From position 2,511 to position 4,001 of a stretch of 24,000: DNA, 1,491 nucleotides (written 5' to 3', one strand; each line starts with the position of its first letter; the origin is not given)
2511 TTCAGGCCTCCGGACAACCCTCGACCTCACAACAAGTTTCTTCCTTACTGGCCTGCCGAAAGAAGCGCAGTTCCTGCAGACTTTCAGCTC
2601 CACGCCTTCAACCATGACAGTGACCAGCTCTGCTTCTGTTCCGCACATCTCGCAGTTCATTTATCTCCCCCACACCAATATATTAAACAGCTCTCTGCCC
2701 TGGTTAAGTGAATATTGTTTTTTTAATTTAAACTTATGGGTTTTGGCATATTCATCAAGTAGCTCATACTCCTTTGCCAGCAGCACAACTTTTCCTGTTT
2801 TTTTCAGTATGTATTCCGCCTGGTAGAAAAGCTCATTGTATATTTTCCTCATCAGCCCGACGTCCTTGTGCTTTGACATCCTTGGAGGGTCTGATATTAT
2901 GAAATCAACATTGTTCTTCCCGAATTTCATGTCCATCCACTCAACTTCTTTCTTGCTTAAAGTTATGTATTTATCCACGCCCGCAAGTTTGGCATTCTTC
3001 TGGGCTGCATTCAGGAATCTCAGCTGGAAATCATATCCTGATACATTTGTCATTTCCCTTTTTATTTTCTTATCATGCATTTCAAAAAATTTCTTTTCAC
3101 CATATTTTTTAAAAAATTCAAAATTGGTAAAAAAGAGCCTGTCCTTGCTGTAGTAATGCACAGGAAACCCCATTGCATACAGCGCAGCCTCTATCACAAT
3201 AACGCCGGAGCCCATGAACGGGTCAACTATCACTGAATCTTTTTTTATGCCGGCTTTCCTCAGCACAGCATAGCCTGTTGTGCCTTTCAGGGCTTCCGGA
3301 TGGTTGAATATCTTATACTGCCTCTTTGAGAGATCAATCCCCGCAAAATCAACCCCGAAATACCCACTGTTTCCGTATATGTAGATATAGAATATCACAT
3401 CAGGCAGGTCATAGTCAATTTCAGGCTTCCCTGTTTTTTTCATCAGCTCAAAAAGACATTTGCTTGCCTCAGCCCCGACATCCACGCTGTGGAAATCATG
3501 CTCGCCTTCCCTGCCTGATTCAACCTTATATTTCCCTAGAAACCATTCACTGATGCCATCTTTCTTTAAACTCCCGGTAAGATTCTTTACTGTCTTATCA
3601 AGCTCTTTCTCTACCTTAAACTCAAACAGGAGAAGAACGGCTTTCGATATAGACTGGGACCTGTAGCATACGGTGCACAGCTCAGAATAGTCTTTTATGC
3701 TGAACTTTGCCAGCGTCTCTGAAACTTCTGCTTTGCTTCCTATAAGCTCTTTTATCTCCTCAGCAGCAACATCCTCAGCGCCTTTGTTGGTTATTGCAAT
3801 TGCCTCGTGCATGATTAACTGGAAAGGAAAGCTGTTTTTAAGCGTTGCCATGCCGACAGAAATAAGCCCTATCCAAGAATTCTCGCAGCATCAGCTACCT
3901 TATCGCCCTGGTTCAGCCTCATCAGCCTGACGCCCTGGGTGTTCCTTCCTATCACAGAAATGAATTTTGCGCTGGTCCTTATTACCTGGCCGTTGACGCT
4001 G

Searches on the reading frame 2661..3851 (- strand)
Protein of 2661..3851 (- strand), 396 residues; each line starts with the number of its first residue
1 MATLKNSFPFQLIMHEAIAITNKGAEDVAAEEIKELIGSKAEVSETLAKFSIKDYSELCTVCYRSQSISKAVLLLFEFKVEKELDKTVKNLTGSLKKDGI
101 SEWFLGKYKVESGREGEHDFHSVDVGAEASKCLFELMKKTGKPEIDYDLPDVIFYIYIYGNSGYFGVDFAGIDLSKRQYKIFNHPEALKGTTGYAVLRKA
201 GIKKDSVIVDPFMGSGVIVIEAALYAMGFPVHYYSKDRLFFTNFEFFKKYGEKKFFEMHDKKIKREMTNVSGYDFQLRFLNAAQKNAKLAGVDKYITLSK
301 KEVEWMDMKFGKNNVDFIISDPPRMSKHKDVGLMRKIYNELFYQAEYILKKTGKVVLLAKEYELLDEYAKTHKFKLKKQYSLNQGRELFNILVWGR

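Call 35: find_encoding_contigs(protein=window:2661-3851:-, flank=10000, max_places=2)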
Protein window:2661-3851:- (396 aa): 24 contigs read that carry it; 2 places shown.
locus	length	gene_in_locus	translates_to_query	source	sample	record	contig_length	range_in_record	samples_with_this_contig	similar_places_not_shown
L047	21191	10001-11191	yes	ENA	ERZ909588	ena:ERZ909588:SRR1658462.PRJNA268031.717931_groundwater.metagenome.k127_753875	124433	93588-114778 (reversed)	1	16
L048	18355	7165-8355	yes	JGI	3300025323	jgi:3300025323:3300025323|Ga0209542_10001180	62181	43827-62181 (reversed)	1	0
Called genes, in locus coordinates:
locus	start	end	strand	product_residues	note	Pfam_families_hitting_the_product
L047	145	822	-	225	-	PF22175:Ogg-HhH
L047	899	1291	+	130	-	-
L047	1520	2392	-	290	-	PF14394:DUF4423 (faint)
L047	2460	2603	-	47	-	PF18930:DUF5679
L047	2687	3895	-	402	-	PF12704:MacB_PCD, PF02687:FtsX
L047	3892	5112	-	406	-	PF12704:MacB_PCD, PF02687:FtsX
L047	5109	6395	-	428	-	-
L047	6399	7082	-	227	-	PF00005:ABC_tran, PF13304:AAA_21 (faint)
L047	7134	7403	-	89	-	-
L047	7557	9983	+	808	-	PF00521:DNA_topoisoIV, PF03989:DNA_gyraseA_C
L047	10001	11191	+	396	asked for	PF01170:UPF0020, PF13847:Methyltransf_31 (faint)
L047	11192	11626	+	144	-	PF26602:HVO_2718_N, PF01381:HTH_3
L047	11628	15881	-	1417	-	-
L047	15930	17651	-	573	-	PF06418:CTP_synth_N, PF00117:GATase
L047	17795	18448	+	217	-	PF01694:Rhomboid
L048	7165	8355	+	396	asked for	PF01170:UPF0020, PF13847:Methyltransf_31 (faint)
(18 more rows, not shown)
